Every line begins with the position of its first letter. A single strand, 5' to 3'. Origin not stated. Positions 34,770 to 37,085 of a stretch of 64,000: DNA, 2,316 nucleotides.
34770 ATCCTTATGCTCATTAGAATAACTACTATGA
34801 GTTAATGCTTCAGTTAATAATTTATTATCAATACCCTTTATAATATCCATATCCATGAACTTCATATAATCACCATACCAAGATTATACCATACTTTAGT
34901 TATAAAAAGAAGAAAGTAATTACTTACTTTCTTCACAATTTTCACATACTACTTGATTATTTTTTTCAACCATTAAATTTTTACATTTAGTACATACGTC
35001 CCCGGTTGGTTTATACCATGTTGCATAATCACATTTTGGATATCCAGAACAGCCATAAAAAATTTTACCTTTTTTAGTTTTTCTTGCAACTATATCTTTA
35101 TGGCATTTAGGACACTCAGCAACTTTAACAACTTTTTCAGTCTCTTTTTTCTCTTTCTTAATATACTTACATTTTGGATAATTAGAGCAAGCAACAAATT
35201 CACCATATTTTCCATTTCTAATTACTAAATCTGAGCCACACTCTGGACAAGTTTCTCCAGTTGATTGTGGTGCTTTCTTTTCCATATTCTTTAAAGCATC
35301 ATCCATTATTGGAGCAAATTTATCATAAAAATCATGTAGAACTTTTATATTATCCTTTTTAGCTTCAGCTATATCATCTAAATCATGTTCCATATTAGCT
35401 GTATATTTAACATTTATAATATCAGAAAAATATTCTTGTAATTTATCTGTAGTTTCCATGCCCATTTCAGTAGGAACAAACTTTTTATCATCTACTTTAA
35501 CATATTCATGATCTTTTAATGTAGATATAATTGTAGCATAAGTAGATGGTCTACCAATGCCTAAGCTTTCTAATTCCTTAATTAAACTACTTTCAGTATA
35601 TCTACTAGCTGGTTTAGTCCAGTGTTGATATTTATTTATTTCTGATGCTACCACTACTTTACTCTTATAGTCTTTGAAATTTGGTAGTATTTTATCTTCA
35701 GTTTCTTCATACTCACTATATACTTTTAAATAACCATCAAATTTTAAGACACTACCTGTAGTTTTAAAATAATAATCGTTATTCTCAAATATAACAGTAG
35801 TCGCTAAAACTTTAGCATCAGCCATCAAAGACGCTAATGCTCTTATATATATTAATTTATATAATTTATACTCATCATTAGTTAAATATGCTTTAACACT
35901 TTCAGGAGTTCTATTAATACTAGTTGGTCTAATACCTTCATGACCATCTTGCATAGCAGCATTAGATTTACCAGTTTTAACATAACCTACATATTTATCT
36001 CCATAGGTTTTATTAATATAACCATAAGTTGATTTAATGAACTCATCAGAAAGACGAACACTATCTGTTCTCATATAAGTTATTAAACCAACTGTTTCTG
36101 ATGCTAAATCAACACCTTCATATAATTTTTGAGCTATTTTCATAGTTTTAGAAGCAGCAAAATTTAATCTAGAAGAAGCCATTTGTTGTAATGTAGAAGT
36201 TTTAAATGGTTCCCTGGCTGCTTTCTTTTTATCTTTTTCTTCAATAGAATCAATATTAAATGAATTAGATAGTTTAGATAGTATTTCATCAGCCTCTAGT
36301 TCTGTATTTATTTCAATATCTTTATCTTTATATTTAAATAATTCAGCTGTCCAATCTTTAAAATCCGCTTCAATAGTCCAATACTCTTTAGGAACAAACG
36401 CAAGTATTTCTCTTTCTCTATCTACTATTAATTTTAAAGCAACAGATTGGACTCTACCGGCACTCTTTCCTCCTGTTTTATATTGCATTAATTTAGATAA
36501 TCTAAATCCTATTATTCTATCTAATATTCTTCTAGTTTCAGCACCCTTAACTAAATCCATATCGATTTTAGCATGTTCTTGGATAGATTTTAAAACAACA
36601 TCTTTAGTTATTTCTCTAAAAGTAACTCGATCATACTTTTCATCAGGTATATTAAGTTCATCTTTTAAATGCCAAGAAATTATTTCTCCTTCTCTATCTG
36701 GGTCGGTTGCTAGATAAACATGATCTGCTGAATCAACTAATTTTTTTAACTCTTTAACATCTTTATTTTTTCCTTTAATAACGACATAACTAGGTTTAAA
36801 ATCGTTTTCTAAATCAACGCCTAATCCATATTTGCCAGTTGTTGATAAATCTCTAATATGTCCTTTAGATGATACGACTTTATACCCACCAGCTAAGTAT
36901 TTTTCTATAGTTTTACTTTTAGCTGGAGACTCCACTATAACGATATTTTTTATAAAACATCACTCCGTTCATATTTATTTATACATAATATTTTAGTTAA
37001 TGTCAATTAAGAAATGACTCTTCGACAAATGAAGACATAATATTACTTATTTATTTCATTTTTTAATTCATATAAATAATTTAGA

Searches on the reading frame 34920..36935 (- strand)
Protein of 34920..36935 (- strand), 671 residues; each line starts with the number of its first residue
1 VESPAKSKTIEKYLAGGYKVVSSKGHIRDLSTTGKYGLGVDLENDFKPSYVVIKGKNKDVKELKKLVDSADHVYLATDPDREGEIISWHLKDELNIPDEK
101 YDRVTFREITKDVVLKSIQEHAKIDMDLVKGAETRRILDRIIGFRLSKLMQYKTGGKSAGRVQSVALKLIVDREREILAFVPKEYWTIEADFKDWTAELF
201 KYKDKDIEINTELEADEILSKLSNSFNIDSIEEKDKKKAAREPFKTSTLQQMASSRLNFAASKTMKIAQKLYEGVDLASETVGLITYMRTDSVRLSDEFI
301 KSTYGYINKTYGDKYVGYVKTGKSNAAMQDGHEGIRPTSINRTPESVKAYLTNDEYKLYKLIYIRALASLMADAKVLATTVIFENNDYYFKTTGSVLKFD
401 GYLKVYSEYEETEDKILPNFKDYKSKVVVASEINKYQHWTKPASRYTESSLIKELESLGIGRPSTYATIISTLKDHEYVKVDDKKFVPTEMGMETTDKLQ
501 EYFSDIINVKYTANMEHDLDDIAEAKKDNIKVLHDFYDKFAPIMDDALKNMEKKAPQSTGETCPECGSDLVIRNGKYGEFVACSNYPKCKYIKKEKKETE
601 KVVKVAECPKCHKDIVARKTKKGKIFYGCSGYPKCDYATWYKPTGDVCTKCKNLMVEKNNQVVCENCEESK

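Call 41: search_protein_families(library=pfam, proteins=[window:34920-36935:-], max_evalue=0.001)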
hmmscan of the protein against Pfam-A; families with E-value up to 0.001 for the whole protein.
window:34920-36935:- (671 aa): 4 families
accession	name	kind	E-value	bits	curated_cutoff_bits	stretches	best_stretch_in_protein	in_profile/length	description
PF01131.25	Topoisom_bac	-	4.4e-120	401.9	35.1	1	124-533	2-410/411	DNA topoisomerase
PF01396.24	Zn_ribbon_Top1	-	1e-29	102.4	32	2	560-597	1-38/39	Topoisomerase DNA binding C4 zinc finger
PF01751.28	Toprim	-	1.9e-18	66.9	23.1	1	2-107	6-94/96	Toprim domain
PF03811.18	Zn_ribbon_InsA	-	0.00049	20.2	26.1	0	563-576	8-21/35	InsA N-terminal domain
